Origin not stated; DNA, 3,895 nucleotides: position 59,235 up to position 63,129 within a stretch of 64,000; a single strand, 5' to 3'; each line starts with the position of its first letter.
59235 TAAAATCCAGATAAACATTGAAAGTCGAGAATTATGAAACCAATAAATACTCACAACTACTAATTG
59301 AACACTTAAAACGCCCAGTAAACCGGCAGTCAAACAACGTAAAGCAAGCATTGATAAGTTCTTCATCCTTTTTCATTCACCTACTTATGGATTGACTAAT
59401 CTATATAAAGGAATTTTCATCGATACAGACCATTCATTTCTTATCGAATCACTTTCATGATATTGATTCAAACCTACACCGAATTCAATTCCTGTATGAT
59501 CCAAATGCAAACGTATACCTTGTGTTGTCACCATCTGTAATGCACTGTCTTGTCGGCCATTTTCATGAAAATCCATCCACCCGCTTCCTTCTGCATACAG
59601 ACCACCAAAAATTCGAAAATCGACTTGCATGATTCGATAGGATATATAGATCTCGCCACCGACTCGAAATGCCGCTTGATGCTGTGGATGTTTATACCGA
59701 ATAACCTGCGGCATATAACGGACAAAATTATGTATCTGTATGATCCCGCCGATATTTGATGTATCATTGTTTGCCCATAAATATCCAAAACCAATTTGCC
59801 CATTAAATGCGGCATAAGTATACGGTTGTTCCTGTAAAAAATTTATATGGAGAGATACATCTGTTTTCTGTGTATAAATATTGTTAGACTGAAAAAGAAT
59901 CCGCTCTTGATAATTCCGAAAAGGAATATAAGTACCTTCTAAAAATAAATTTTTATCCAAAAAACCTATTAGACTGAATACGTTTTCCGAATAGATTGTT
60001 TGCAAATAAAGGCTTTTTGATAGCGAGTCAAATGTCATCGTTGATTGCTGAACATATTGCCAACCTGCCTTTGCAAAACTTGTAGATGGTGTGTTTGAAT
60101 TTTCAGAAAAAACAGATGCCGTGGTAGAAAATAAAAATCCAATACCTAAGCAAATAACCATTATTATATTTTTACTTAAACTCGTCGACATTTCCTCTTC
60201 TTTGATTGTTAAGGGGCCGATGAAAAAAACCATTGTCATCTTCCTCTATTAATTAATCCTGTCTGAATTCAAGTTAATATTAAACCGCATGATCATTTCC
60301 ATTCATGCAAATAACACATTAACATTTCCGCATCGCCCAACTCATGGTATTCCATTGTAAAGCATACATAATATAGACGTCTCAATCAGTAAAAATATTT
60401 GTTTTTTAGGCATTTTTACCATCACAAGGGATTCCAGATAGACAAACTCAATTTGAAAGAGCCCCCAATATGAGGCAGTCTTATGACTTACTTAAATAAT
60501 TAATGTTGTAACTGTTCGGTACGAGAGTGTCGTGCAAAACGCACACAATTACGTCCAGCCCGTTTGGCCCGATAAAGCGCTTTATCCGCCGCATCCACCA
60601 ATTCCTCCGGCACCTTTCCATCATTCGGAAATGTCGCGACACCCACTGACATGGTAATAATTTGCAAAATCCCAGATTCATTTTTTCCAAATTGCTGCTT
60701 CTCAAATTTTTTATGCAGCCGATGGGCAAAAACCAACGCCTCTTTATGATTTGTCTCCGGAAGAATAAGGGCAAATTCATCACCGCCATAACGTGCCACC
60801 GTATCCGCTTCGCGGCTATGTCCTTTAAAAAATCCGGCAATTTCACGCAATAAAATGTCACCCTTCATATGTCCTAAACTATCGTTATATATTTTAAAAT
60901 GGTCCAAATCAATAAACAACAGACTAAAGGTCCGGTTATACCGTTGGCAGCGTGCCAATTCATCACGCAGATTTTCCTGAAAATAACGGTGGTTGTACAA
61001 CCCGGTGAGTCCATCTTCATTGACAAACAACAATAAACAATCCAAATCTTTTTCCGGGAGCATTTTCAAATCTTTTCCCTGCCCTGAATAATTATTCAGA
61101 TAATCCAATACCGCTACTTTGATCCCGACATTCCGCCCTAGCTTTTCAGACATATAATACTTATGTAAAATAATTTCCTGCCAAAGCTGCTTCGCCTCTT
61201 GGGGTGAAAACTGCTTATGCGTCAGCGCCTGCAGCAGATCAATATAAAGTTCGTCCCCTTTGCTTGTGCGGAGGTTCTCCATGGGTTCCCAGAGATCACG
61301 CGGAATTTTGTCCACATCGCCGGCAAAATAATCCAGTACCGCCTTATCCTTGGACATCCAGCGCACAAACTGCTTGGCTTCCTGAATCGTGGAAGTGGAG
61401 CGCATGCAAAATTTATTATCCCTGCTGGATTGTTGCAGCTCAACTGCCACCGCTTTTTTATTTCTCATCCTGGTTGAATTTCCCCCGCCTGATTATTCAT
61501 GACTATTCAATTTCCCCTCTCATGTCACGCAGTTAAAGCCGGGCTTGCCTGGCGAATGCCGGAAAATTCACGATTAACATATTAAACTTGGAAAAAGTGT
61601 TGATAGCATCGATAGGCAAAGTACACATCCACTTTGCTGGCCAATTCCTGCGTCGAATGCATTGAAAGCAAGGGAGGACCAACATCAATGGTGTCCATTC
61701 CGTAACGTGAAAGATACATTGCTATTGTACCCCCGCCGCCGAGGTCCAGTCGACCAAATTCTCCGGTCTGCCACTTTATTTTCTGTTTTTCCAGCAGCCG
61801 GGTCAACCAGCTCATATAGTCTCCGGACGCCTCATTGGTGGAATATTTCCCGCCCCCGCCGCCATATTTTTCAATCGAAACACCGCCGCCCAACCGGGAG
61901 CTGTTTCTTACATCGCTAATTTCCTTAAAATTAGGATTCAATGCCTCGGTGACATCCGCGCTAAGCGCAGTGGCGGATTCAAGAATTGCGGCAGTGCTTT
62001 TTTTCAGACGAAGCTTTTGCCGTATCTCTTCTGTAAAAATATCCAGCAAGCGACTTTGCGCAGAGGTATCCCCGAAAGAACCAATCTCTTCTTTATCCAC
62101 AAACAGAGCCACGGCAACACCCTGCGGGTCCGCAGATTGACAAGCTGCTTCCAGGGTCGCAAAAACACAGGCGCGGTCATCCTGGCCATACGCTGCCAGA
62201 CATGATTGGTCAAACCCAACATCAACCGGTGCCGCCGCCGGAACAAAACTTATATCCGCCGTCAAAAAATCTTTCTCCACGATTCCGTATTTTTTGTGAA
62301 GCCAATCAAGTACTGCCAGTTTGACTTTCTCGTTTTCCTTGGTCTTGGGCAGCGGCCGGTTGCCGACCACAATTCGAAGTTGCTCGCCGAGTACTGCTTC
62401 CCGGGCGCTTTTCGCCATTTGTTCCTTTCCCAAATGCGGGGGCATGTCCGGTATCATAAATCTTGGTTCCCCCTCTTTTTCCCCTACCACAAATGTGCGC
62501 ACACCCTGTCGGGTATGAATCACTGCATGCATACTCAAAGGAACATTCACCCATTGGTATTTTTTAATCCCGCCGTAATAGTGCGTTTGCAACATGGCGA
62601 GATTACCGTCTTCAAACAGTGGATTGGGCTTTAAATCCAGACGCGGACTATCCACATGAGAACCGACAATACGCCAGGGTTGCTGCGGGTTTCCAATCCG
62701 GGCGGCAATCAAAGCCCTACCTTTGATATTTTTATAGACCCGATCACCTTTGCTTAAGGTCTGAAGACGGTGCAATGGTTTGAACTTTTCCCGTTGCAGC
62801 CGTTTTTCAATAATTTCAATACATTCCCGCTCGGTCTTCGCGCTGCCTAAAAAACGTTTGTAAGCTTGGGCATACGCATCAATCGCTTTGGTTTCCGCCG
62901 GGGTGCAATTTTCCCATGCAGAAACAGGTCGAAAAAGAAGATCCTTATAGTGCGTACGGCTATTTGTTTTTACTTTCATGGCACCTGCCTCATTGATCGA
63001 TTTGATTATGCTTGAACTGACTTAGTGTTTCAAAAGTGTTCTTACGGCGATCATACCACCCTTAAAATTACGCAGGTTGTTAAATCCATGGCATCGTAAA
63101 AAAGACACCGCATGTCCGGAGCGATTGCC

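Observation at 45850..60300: A 14.5-kb AT-rich island encoding a methyltransferase, two glycosyltransferases and three large orphan envelope proteins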

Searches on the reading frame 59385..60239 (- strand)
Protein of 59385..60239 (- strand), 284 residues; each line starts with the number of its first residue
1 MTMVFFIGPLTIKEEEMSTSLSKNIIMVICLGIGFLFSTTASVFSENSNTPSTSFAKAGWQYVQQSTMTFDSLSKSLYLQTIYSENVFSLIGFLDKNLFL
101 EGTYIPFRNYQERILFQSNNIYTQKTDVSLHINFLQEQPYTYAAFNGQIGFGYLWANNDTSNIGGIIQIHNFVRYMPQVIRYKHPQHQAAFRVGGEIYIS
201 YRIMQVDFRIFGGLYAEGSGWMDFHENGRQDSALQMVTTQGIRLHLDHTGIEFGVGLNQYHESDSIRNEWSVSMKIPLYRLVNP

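Call 5: search_protein_families(library=pfam, proteins=[window:59385-60239:-], max_evalue=0.01)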
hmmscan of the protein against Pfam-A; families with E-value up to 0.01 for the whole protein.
window:59385-60239:- (284 aa): 0 families

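Call 6: search_protein_families(library=ncbifam, proteins=[window:59385-60239:-], max_evalue=0.01)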
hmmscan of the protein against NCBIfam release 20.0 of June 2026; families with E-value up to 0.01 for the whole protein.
window:59385-60239:- (284 aa): 0 families

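Call 50: search_protein_representatives(protein=window:59385-60239:-)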
Query: 284 residues. Proteins with E-value up to 0.001 (for the whole library): 2; up to 1e-10: 1; up to 1e-30: 1. The best 2 are listed.
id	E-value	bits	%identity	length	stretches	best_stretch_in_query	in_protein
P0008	9.0e-188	638.6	100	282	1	3-284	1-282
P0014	3.5e-04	36.5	23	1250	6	98-204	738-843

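Call 75: predict_structure(protein=window:59388-60239:-)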
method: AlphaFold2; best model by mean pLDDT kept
length: 284 residues; sequences in the alignment: 1
mean_pLDDT: 32.2   pTM: 0.20
mean pLDDT of the five models: 32.2, 29.0, 26.4, 26.2, 25.0
residues with pLDDT >= 90: 0; 70-90: 0; 50-70: 0; < 50: 284
segments of 3 or more residues with pLDDT < 50: 1-284
pLDDT, mean of each block of 10 residues (from residue 1): 29 41 43 41 32 35 31 27 26 28 28 29 27 31 29 31 30 27 26 24 24 25 34 30 44 44 43 43 34
secondary structure, 60 per line:
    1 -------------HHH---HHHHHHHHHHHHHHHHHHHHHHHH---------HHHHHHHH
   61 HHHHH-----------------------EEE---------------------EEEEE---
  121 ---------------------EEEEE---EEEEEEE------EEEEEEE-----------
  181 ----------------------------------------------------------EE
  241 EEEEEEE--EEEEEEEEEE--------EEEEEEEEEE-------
elements in order: H20-43 H53-65 E89-91 E113-117 E142-146 E150-156 E163-169 E239-247 E250-259 E268-277

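Call 88: search_protein_families(library=phrogs, proteins=[window:59385-60239:-], max_evalue=0.01)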
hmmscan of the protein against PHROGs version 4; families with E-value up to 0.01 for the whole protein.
window:59385-60239:- (284 aa): 0 families

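Call 107: search_protein_families(library=padloc, proteins=[window:59385-60239:-], max_evalue=0.001)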
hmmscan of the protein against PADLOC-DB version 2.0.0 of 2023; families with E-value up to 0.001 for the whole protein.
window:59385-60239:- (284 aa): 0 families

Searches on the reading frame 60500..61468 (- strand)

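Call 5: search_protein_families(library=pfam, proteins=[window:60500-61468:-], max_evalue=0.01)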
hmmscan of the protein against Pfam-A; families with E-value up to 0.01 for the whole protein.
window:60500-61468:- (322 aa): 3 families
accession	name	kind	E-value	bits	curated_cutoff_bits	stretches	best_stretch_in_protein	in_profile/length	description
PF00990.26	GGDEF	-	4.7e-49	166.7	23.8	1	151-307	3-160/161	Diguanylate cyclase, GGDEF domain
PF13224.11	DUF4032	-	1.2e-06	28.9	23.8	1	73-126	108-161/163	Domain of unknown function (DUF4032)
PF22335.1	Cas10-Cmr2_palm2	-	9.2e-05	23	27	1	227-309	57-132/133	Cas10/Cmr2, second palm domain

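Call 6: search_protein_families(library=ncbifam, proteins=[window:60500-61468:-], max_evalue=0.01)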
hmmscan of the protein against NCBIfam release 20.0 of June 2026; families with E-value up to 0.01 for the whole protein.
window:60500-61468:- (322 aa): 22 families
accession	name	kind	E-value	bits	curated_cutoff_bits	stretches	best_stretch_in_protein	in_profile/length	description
TIGR00254.1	GGDEF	domain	7e-54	182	37.4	1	151-311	7-166/168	diguanylate cyclase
NF038266.1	diguan_SiaD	equivalog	3.6e-43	147.8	290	1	149-309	94-252/252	biofilm regulation diguanylate cyclase SiaD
NF007135.0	PRK09581.1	equivalog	1.7e-42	145.8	474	1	149-310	292-453/457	PleD family two-component system response regulator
NF007380.0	PRK09894.1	equivalog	1.1e-40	139.9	256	1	149-314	129-289/296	diguanylate cyclase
NF007423.1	PRK09966.1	equivalog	2e-38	132.3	325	1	145-302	235-390/390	diguanylate cyclase DgcN/YfiN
NF007298.0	PRK09776.1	equivalog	1.2e-36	126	1135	1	151-316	686-849/1111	diguanylate cyclase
NF041606.1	dguan_cyc_DgcA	equivalog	1e-35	123.3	370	1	150-311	179-338/340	diguanylate cyclase DgcA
NF047654.1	DiguCycDgcRLepto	equivalog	2.4e-35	121.9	500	1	149-309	133-293/295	diguanylate cyclase DgcR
NF051473.1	DigCycDgcsShew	equivalog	1.7e-34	119.5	400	1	152-310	138-289/291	diguanylate cyclase DgcS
NF045675.1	PhdiestaseDibA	equivalog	2.6e-34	118.6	980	1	147-319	201-371/623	phosphodiesterase DibA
NF007599.0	PRK10245.1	equivalog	1.4e-31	109.3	402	1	147-310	208-368/371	diguanylate cyclase AdrA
NF011955.1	PRK15426.1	equivalog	4.2e-28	97.8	408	1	151-312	400-561/564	cellulose biosynthesis regulator diguanylate cyclase DgcQ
NF007474.0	PRK10060.1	equivalog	6.8e-25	87.4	782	1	145-308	233-391/663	cyclic di-GMP phosphodiesterase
NF053781.1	cdiGMPphdstlr2612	equivalog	1.7e-23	82.3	1600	1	151-305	842-995/1268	Tlr1612 family c-di-GMP phosphodiesterase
NF047872.1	GGDEF_GdpS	equivalog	1.4e-22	80.4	400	1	151-312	189-350/355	GGDEF domain-containing protein GdpS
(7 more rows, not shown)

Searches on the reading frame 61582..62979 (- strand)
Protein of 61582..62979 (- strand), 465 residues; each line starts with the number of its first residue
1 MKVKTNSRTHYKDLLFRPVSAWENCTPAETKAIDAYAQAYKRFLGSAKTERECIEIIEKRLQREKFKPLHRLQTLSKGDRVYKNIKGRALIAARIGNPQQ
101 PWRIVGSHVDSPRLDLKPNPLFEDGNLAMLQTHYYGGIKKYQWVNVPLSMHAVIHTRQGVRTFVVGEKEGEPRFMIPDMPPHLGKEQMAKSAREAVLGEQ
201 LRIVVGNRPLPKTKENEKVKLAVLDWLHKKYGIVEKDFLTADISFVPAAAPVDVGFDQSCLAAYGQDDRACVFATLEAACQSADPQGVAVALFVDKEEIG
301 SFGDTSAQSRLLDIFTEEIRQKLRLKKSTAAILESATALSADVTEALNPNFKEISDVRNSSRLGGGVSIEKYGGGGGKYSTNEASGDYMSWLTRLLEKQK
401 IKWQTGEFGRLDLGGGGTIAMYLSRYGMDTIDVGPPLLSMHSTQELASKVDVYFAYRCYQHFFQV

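Call 5: search_protein_families(library=pfam, proteins=[window:61582-62979:-], max_evalue=0.01)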
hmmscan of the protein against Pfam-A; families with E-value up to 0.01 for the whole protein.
window:61582-62979:- (465 aa): 2 families
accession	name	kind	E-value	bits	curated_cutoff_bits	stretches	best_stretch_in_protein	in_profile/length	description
PF02127.20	Peptidase_M18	-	2.4e-78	264.3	24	1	43-463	1-432/432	Aminopeptidase I zinc metalloprotease (M18)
PF05343.19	Peptidase_M42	-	3.9e-06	26.6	23.2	0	336-452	183-286/292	M42 glutamyl aminopeptidase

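Call 6: search_protein_families(library=ncbifam, proteins=[window:61582-62979:-], max_evalue=0.01)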
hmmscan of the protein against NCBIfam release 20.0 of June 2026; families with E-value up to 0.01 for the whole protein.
window:61582-62979:- (465 aa): 2 families
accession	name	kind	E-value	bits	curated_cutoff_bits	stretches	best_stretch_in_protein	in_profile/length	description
NF002600.0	PRK02256.1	equivalog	3.9e-165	549.9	529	1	14-464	5-461/463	aminopeptidase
NF002759.0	PRK02813.1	equivalog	9.5e-62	209.3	356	1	34-464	6-428/430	M18 family aminopeptidase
